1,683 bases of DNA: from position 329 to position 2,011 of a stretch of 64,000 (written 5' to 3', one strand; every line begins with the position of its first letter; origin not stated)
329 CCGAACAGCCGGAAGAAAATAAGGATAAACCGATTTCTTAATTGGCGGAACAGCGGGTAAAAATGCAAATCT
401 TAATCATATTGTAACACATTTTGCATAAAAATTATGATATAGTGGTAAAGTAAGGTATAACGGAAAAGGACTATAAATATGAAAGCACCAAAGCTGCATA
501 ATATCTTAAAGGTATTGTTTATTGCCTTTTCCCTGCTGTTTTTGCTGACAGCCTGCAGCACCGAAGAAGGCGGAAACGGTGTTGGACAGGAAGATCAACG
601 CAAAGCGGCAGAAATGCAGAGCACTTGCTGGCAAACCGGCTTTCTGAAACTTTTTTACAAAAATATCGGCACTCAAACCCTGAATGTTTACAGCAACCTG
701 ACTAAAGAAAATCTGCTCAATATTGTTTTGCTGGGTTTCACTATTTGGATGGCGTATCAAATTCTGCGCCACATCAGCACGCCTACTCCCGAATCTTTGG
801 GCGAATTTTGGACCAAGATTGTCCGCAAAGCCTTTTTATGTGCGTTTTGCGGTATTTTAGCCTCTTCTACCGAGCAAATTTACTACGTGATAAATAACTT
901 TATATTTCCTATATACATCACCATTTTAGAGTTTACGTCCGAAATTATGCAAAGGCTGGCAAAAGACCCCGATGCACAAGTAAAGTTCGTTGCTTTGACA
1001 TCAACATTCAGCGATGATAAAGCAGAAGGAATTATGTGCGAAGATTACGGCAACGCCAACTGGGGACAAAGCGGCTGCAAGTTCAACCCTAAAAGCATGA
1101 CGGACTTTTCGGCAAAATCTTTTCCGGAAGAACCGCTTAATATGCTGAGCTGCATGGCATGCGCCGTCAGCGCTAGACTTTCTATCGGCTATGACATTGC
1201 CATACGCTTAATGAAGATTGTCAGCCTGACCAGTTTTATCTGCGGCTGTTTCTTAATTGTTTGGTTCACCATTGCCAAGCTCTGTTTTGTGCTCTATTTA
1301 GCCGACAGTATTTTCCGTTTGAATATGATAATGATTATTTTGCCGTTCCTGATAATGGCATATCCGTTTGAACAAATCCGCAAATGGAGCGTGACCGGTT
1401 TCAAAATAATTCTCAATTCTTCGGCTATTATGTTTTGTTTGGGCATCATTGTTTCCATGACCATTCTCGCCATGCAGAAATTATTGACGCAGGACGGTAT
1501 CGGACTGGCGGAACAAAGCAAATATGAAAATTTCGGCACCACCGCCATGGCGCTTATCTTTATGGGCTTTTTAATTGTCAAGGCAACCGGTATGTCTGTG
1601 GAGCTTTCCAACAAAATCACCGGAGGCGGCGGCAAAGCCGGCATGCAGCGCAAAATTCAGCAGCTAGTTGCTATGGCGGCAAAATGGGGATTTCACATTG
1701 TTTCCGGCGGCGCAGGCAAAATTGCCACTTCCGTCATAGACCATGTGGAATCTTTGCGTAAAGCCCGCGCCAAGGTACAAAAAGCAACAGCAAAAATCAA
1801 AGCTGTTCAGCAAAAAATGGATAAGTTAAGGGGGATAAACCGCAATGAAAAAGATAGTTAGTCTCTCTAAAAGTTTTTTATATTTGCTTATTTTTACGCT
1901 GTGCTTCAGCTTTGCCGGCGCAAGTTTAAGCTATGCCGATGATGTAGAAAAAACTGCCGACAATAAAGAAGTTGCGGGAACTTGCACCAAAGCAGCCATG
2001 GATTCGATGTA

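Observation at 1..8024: Operon of tandem VirB6/TrbL-like channel proteins, two with built-in peptidoglycan hydrolase domains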

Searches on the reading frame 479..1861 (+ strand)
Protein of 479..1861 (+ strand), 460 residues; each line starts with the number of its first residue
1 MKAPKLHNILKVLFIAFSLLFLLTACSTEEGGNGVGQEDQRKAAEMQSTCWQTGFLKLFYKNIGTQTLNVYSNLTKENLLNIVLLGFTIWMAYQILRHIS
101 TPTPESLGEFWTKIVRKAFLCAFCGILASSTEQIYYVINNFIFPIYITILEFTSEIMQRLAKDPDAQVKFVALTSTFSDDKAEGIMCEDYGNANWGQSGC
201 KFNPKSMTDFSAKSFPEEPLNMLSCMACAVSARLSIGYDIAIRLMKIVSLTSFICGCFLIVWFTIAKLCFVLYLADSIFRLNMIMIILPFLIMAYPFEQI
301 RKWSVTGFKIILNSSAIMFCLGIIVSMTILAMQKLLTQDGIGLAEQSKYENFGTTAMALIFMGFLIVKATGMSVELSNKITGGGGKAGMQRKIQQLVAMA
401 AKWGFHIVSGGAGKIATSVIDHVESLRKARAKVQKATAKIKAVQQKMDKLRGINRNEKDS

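Call 4: search_protein_families(library=pfam, proteins=[window:479-1858:+], max_evalue=1)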
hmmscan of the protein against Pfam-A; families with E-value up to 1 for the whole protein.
window:479-1858:+ (460 aa): 1 family
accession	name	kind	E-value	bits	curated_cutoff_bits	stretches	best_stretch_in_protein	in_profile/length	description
PF24431.1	DUF7554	-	0.62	10.9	25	0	73-99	3-29/60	Family of unknown function (DUF7554)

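Call 8: search_protein_families(library=ncbifam, proteins=[window:479-1858:+], max_evalue=1)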
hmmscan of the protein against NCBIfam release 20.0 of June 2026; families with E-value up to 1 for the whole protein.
window:479-1858:+ (460 aa): 2 families
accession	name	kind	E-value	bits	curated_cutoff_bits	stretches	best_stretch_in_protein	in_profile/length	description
NF058647.1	lipo_LytA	equivalog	0.044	14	110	1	11-49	3-41/107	acidic lipoprotein LytA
NF041023.1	PP0621_fam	subfamily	0.11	12.8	45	0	80-135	4-59/71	PP0621 family protein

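Call 10: find_homologous_proteins(query=window:479-1858:+, max_evalue=0.001)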
Query window:479-1858:+ (460 aa): 130 proteins with E <= 0.001 among 6257 candidates; the best 120 are listed.
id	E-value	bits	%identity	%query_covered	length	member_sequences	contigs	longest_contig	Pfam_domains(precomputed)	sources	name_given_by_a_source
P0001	2.9e-291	984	96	100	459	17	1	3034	-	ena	-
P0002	5.7e-261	884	86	99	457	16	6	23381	-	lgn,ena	-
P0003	7.4e-223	759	73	100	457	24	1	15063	-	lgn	-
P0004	7.8e-222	755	74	98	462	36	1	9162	-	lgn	-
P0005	1.0e-209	715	71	98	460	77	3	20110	-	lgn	-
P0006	8.0e-178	610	63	98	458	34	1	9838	-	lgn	-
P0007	1.1e-176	606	61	98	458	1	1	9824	-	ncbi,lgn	-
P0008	3.6e-175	601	61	98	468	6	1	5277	-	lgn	-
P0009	5.6e-174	598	60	98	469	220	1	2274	-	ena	-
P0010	5.9e-165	568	59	98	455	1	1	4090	-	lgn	-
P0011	3.0e-162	559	57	98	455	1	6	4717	-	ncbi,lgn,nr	ncbi:MAG: hypothetical protein Q4D80_06725 [Pseudomonadota bacterium]|nr:hypothetical protein [Pseud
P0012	2.5e-161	556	56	98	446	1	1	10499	-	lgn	-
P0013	1.3e-156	540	56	100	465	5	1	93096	PF04610.20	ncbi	-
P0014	7.4e-155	535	55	98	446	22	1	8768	-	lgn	-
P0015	2.4e-149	516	53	98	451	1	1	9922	PF04610.20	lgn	-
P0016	5.6e-147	509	55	95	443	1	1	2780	PF04610.20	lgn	-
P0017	9.5e-147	508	51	98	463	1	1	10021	PF04610.20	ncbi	-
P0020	2.9e-142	493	51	98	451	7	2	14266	PF04610.20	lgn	-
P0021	6.1e-142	492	50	98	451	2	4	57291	PF04610.20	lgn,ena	-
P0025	8.9e-131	455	48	98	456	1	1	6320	PF04610.20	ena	-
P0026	3.2e-130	453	48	98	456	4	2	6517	PF04610.20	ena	-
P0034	1.3e-128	448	47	98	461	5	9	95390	-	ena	-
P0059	1.7e-120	421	45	98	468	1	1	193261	-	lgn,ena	-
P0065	3.6e-119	417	43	100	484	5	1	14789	PF04610.20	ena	-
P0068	2.2e-118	414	40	99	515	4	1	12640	PF04610.20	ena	-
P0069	5.2e-118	413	45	97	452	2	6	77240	PF04610.20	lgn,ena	-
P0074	8.3e-117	409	44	95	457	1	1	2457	PF04610.20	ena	-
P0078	3.4e-116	407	45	96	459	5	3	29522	PF04610.20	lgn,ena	-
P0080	7.0e-116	406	44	99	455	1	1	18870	PF04610.20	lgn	-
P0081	6.2e-115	403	43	98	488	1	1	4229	PF04610.20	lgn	-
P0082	1.1e-114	402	42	100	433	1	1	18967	PF04610.20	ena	-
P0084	6.6e-114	400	43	100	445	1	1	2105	PF04610.20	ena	-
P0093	9.4e-110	386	42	98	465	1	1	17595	PF04610.20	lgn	-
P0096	1.5e-108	382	41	99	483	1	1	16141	PF04610.20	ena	-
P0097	4.0e-108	381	41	99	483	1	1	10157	PF04610.20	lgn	-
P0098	1.4e-107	379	41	97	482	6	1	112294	-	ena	-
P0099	2.2e-107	378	41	98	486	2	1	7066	PF04610.20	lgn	-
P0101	1.3e-105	372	42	97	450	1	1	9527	PF04610.20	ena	-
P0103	4.0e-105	371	43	91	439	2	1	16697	PF04610.20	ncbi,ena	-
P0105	4.2e-99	351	40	96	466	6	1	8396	PF04610.20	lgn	-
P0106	7.1e-96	340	39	98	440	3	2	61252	PF04610.20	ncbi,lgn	-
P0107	2.3e-91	325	39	93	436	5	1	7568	PF04610.20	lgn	-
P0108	9.2e-91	323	39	94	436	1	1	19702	PF04610.20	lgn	-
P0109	4.4e-90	321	39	96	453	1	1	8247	PF04610.20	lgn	-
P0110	5.2e-90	321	40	94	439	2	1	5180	PF04610.20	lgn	-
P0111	2.1e-89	319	37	99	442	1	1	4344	PF04610.20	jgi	jgi:hypothetical protein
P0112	1.5e-83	300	35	97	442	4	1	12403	PF04610.20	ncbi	-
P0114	3.2e-83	299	36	94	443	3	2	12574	PF04610.20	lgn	-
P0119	2.0e-77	279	35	98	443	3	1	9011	PF04610.20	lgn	-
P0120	1.4e-74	270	35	93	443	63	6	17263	PF04610.20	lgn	-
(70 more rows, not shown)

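Call 11: search_solved_structures(query=window:479-1858:+, max_evalue=10)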
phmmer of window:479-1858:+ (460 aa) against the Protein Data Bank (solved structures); distinct sequences matched with E-value up to 10: 0.

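Call 12: find_encoding_contigs(protein=window:479-1861:+, flank=10000, max_places=4)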
Protein window:479-1861:+ (460 aa): 1 contig read that carries it; 1 place shown.
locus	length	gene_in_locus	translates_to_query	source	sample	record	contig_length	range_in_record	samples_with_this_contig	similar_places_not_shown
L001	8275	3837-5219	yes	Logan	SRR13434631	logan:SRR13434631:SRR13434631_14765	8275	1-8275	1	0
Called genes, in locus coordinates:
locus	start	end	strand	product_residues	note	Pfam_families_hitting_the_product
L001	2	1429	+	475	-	?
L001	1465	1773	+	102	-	-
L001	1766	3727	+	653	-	PF04610:TrbL (weak)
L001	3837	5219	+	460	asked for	-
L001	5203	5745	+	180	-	-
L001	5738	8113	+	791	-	PF07486:Hydrolase_2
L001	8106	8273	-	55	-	?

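Call 13: find_encoding_contigs(protein=P0013, flank=10000, max_places=2)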
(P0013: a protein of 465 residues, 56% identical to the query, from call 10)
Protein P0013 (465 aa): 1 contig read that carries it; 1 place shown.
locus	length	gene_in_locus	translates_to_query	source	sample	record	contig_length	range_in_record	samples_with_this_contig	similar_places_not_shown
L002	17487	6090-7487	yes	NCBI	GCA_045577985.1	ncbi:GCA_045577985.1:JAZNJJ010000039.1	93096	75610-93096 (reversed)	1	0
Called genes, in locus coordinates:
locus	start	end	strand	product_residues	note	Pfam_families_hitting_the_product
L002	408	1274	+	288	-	-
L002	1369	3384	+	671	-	-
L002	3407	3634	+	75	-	-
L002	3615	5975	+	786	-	-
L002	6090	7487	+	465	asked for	PF04610:TrbL (weak)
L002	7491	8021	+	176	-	-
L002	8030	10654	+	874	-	-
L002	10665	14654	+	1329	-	-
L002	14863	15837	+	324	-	PF01381:HTH_3, PF04545:Sigma70_r4 (faint), PF12844:HTH_19 (weak), PF13413:HTH_25 (faint), PF13443:HTH_26 (faint), PF13560:HTH_31 (weak), PF01381:HTH_3 (weak), PF13560:HTH_31 (weak)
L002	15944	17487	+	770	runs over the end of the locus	PF18877:SSSPR-51 (faint)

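Call 15: search_protein_families(library=pfam, proteins=[L001:2-1426:+, L001:1465-1770:+, L001:1766-3724:+, L002:408-1271:+, L002:1369-3381:+, L002:3407-3631:+, L002:3615-5972:+, L002:7491-8018:+, L002:8030-10651:+, L002:10665-14651:+], max_evalue=0.1)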
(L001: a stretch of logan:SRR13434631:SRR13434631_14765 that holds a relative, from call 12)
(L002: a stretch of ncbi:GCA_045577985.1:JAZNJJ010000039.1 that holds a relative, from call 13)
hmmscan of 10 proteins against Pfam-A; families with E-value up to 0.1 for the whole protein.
L001:2-1426:+ (475 aa): 1 family
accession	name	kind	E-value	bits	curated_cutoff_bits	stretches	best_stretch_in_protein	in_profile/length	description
PF04610.19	TrbL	-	0.00095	19.4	25.9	1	197-292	95-190/215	TrbL/VirB6 plasmid conjugal transfer protein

L001:1465-1770:+ (102 aa): 1 family
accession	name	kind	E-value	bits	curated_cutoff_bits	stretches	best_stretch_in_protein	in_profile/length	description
PF13700.11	DUF4158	-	0.028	14.7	27.4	1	34-94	42-101/165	Domain of unknown function (DUF4158)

L001:1766-3724:+ (653 aa): 1 family
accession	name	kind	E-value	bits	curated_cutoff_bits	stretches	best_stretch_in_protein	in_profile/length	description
PF04610.19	TrbL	-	1.9e-07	31.5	25.9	1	246-471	4-196/215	TrbL/VirB6 plasmid conjugal transfer protein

L002:408-1271:+ (288 aa): 0 families

L002:1369-3381:+ (671 aa): 2 families
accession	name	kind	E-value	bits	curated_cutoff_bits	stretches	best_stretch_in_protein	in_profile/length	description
PF04610.19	TrbL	-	0.00017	21.9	25.9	1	380-544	49-201/215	TrbL/VirB6 plasmid conjugal transfer protein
PF06946.16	Phage_holin_5_1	-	0.06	14.2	22.4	0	548-613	10-74/93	Bacteriophage A118-like holin, Hol118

L002:3407-3631:+ (75 aa): 0 families

L002:3615-5972:+ (786 aa): 1 family
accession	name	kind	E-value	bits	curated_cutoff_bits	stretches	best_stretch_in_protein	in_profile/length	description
PF04610.19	TrbL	-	9.5e-05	22.7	25.9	1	375-467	97-190/215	TrbL/VirB6 plasmid conjugal transfer protein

L002:7491-8018:+ (176 aa): 0 families

L002:8030-10651:+ (874 aa): 0 families

L002:10665-14651:+ (1329 aa): 1 family
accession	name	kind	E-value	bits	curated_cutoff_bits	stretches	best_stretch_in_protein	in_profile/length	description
PF14257.11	DUF4349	-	0.029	14.2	27.7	1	864-934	18-87/213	Domain of unknown function (DUF4349)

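Call 17: find_encoding_contigs(protein=P0059, flank=10000, max_places=1)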
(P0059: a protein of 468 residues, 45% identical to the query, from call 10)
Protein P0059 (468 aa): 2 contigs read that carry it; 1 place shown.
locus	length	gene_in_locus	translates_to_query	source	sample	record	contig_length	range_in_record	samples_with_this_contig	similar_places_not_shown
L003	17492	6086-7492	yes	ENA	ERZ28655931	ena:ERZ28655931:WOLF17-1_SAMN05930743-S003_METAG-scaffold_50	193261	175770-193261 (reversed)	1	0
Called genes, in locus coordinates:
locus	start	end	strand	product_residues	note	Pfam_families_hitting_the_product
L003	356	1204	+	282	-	-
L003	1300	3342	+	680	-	-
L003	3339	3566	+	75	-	-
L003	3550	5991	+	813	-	-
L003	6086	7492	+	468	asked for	-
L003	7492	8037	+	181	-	-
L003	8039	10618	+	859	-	PF07486:Hydrolase_2 (weak)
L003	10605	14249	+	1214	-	PF01551:Peptidase_M23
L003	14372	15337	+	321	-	PF01381:HTH_3, PF04545:Sigma70_r4 (faint), PF12844:HTH_19 (faint), PF13384:HTH_23 (faint), PF13413:HTH_25 (faint), PF13443:HTH_26 (weak), PF13560:HTH_31, PF01381:HTH_3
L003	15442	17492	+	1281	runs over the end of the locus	-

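Call 18: find_encoding_contigs(protein=P0098, flank=10000, max_places=1)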
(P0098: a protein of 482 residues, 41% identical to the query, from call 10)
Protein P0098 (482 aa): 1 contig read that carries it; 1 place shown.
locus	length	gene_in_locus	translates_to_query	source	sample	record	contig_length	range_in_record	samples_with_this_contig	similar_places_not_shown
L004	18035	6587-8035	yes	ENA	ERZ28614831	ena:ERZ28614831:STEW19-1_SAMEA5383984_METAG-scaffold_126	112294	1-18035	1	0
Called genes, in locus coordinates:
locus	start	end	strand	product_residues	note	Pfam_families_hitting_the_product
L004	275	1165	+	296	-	-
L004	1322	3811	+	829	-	-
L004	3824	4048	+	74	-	-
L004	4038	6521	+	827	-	-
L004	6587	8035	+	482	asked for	-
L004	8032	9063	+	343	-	-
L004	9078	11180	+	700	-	-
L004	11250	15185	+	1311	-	PF01551:Peptidase_M23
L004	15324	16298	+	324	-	PF01381:HTH_3, PF12844:HTH_19 (faint), PF13443:HTH_26 (faint), PF01381:HTH_3 (weak), PF13560:HTH_31 (weak)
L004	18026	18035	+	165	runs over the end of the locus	-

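Call 19: find_encoding_contigs(protein=P0034, flank=10000, max_places=3)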
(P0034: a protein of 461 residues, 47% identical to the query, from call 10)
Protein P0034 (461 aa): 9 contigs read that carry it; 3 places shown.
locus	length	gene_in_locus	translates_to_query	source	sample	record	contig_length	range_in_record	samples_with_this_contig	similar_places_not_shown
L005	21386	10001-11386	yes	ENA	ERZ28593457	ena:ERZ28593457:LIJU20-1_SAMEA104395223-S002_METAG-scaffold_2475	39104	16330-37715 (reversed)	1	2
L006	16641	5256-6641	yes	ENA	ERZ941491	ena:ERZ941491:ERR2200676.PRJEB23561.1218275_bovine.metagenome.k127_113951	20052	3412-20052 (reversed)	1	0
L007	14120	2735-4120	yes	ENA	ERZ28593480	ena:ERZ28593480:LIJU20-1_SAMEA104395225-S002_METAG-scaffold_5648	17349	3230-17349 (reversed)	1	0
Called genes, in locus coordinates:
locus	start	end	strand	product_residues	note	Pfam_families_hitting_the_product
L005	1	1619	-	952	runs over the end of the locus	PF07661:MORN_2 (faint), PF00023:Ank (faint), PF13606:Ank_3 (faint), PF13637:Ank_4 (faint), PF13857:Ank_5 (faint), PF23745:ANK_LRRK2 (faint), PF12796:Ank_2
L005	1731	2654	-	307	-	-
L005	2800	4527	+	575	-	PF13424:TPR_12, PF13432:TPR_16, PF14559:TPR_19, PF13489:Methyltransf_23, PF08241:Methyltransf_11, PF08242:Methyltransf_12, PF13649:Methyltransf_25, PF13847:Methyltransf_31, +20 more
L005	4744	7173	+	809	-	-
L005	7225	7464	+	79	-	-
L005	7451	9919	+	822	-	PF07661:MORN_2 (faint)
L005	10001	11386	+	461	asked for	-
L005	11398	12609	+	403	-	-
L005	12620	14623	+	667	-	PF04610:TrbL (weak)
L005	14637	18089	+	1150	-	PF01551:Peptidase_M23 (weak)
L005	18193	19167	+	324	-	PF01381:HTH_3, PF04545:Sigma70_r4 (faint), PF12844:HTH_19 (faint), PF13443:HTH_26 (faint), PF08281:Sigma70_r4_2 (faint), PF13412:HTH_24 (faint), PF01381:HTH_3, PF13560:HTH_31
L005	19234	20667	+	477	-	PF18877:SSSPR-51 (faint)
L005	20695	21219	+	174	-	-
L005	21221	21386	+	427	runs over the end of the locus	-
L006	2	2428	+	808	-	?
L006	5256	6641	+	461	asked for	-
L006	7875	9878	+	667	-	PF04610:TrbL (weak)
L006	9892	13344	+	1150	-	PF01551:Peptidase_M23 (weak)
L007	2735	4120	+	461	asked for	-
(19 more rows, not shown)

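Call 20: find_encoding_contigs(protein=P0106, flank=10000, max_places=2)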
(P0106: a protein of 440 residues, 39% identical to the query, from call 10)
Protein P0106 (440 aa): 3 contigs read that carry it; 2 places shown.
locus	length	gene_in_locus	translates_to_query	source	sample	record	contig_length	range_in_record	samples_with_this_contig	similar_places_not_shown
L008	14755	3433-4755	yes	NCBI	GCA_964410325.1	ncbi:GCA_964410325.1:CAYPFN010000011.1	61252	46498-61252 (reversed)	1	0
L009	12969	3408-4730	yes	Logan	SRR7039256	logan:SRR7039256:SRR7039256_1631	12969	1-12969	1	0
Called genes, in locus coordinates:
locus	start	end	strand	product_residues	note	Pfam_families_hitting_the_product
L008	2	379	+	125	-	?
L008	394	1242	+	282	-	-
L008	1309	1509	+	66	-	-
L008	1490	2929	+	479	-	-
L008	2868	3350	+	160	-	-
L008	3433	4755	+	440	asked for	PF04610:TrbL (weak)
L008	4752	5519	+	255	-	-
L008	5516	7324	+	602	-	-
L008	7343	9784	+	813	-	-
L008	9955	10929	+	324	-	PF01381:HTH_3, PF04545:Sigma70_r4 (faint), PF12844:HTH_19 (weak), PF13413:HTH_25 (faint), PF13443:HTH_26 (faint), PF13560:HTH_31 (weak), PF01381:HTH_3 (weak), PF13560:HTH_31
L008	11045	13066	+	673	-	-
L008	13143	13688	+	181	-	-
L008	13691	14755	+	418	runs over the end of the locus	-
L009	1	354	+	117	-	?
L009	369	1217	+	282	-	-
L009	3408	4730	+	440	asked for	PF04610:TrbL (weak)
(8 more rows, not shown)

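Call 22: search_protein_families(library=pfam, alignment_id=A1, max_evalue=0.01)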
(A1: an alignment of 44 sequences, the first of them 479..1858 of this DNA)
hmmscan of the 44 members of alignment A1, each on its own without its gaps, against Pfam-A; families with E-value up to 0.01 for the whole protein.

A. member 1, window:479-1858:+ (460 aa): 0 families

B. families by the number of members that match (of 44 scanned): 3 families
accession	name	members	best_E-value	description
PF04610.19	TrbL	40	1.4e-08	TrbL/VirB6 plasmid conjugal transfer protein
PF02402.22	Lysis_col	1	0.0011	Lysis protein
PF22859.1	IBIN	1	0.0064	Induced by infection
